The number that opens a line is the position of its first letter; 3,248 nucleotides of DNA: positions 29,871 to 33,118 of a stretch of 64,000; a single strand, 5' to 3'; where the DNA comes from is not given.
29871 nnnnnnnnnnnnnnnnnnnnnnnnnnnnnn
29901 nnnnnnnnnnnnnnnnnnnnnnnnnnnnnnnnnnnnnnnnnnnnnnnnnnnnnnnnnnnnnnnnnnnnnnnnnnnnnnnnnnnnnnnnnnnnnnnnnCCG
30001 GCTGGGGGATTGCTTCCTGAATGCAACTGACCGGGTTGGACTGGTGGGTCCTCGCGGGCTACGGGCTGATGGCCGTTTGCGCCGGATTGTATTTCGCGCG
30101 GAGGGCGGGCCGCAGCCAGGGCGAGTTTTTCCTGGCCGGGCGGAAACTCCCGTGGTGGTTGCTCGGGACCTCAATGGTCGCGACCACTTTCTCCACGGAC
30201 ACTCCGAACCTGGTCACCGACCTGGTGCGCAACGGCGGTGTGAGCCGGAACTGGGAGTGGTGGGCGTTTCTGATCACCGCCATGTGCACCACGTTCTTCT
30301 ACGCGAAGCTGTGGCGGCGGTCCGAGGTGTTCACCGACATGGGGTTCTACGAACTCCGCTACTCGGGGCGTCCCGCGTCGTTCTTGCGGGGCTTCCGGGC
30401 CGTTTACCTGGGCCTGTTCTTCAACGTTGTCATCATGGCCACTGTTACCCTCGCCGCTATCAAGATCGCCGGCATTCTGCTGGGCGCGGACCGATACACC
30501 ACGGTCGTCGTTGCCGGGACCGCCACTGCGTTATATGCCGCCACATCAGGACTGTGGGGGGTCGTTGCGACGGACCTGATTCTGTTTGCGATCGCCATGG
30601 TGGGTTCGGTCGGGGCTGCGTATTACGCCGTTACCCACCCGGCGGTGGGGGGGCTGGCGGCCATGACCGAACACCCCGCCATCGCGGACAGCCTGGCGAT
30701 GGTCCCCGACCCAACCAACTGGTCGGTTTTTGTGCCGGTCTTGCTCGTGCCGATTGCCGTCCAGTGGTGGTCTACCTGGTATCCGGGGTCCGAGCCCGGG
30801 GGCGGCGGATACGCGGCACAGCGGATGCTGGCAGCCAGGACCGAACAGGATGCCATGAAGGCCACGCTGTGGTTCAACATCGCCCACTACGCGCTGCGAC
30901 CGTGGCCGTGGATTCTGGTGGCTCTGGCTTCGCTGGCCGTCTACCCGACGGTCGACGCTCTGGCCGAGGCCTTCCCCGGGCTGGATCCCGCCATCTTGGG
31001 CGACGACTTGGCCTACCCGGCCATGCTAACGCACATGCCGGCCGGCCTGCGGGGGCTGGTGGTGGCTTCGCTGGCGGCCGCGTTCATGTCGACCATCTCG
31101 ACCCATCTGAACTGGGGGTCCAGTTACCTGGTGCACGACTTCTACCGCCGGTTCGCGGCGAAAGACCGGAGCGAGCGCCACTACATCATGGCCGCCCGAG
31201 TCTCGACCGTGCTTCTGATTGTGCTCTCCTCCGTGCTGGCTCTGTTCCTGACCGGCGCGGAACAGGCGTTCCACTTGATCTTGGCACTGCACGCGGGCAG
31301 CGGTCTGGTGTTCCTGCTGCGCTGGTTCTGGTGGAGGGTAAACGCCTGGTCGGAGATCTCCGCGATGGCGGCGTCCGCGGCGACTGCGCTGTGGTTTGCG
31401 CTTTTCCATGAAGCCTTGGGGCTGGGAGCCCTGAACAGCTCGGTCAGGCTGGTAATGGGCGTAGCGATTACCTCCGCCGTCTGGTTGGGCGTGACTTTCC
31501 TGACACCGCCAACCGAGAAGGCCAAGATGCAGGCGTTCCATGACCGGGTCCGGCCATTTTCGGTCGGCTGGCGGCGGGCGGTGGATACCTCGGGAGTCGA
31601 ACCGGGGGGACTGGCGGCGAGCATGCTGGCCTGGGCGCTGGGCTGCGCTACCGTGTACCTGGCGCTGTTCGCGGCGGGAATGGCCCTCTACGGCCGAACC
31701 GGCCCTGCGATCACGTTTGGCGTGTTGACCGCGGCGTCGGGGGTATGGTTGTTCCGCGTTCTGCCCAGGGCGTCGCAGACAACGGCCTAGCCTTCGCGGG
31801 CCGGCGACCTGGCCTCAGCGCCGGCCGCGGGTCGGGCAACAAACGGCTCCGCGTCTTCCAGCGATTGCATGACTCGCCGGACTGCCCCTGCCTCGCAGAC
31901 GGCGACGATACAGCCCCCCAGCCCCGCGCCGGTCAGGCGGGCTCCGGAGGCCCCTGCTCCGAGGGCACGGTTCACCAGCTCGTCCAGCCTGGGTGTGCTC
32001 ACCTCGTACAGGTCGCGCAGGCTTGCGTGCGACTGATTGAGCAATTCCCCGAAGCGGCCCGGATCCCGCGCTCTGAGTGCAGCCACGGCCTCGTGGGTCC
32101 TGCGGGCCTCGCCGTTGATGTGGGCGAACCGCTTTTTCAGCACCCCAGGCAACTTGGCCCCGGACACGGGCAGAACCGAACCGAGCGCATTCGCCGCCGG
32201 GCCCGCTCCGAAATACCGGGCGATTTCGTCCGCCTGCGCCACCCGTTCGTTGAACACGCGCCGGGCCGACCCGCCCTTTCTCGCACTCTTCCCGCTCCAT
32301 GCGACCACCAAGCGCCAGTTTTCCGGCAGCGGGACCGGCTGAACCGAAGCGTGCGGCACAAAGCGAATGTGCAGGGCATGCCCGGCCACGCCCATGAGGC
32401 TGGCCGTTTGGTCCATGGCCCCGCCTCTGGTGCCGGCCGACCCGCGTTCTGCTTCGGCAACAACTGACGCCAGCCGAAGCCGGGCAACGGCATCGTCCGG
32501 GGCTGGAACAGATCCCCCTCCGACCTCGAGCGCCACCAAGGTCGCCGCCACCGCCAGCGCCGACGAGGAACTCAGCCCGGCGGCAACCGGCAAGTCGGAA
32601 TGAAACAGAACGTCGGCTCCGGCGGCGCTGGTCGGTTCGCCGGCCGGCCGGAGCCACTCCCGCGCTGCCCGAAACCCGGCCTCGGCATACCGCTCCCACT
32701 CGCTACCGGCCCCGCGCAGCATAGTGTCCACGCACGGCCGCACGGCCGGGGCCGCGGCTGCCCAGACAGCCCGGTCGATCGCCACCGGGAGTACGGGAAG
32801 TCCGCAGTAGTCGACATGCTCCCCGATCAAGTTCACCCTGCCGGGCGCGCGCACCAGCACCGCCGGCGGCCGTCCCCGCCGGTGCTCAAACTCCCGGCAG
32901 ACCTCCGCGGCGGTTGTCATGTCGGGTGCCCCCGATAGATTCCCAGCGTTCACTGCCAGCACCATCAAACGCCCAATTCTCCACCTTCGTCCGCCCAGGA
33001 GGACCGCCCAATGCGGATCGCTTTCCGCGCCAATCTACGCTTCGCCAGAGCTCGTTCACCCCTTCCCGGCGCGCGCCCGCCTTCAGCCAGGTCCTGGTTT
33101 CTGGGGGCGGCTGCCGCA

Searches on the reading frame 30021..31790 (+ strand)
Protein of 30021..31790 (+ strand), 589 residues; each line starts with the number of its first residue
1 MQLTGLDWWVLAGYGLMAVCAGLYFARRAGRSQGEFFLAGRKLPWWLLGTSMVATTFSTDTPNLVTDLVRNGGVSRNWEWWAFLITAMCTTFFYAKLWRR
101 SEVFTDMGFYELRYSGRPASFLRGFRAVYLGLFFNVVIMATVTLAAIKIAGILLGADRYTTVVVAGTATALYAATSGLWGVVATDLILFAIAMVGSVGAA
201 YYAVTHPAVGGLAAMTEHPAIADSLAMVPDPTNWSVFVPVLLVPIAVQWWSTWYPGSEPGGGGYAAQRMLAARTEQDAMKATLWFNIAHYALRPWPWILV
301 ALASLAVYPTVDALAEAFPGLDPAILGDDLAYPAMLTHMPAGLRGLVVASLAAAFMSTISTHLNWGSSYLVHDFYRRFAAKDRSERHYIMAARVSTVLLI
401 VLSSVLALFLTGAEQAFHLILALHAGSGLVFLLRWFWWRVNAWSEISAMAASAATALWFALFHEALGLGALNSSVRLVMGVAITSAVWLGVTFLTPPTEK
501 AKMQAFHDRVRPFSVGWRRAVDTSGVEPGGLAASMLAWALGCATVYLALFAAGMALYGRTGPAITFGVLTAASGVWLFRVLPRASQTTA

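Call 65: search_protein_families(library=pfam, proteins=[window:30021-31790:+], max_evalue=0.0001)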
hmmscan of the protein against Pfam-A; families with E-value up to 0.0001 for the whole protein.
window:30021-31790:+ (589 aa): 1 family
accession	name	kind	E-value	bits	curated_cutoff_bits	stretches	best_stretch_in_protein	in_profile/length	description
PF00474.23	SSF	-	2.5e-26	92.9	22.8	1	36-443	1-397/406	Sodium:solute symporter family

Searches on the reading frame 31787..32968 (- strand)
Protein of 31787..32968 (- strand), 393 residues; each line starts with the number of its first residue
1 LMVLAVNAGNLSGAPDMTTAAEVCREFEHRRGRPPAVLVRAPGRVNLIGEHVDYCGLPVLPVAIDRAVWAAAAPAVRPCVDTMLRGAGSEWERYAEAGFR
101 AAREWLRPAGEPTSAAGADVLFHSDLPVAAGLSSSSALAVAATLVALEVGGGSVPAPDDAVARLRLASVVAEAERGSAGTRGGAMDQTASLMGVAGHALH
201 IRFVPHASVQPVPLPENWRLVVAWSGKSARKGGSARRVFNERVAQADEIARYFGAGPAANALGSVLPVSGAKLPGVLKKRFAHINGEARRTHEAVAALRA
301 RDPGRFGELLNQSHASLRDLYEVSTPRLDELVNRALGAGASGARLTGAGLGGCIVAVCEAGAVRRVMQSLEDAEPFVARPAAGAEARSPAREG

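Call 65: search_protein_families(library=pfam, proteins=[window:31787-32968:-], max_evalue=0.0001)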
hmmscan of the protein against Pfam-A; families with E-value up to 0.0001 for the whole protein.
window:31787-32968:- (393 aa): 3 families
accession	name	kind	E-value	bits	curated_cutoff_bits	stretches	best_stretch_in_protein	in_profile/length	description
PF10509.15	GalKase_gal_bdg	-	2.4e-19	69.1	23.1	1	26-74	2-49/49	Galactokinase galactose-binding signature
PF08544.19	GHMP_kinases_C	-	7.3e-16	58.8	21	1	295-369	2-78/85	GHMP kinases C terminal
PF00288.32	GHMP_kinases_N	-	6.6e-13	49.1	22.3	1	106-193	11-86/87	GHMP kinases N terminal domain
